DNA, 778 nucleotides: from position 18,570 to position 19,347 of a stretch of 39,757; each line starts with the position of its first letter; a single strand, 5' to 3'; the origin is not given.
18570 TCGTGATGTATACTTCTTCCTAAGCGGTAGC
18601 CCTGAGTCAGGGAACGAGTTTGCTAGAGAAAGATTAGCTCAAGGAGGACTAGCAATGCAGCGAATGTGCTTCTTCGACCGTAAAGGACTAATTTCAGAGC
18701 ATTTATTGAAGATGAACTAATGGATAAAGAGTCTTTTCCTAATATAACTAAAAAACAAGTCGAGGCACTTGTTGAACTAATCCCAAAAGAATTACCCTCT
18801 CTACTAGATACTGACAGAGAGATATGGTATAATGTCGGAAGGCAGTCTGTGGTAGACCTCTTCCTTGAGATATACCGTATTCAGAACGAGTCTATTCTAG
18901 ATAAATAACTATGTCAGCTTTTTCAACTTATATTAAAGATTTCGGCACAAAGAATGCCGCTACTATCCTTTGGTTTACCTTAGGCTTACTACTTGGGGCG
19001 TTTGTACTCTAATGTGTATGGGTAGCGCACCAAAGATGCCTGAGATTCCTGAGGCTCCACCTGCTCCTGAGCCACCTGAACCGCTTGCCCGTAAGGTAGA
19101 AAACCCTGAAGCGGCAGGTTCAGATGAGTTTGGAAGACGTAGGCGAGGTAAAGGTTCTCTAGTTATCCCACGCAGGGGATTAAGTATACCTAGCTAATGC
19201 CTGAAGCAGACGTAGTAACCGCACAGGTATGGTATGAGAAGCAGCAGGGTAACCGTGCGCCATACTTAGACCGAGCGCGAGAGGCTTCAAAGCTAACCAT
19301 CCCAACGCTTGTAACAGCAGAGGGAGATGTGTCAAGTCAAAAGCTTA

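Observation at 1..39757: T7-type gene set with the whole virion/lysis block inverted in situ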

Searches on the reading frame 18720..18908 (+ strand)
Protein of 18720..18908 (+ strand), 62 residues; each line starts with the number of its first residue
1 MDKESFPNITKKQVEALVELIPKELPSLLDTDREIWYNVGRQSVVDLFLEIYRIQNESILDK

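Call 6: search_protein_families(library=phrogs, proteins=[window:18720-18908:+])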
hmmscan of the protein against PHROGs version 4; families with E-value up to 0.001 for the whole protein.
window:18720-18908:+ (62 aa): 1 family
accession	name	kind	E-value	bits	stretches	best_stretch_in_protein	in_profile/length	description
phrog_4970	-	unknown function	8.3e-05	23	1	2-56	7-60/61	-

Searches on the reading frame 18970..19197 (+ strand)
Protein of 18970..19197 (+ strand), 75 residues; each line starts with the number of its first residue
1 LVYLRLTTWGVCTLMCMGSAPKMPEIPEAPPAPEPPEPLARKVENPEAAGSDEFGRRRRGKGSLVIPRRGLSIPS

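Call 6: search_protein_families(library=phrogs, proteins=[window:18970-19197:+])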
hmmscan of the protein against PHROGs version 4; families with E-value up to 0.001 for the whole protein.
window:18970-19197:+ (75 aa): 1 family
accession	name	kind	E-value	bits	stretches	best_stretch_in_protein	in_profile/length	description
phrog_13568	-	unknown function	0.0006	21.6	1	15-48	1-33/93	-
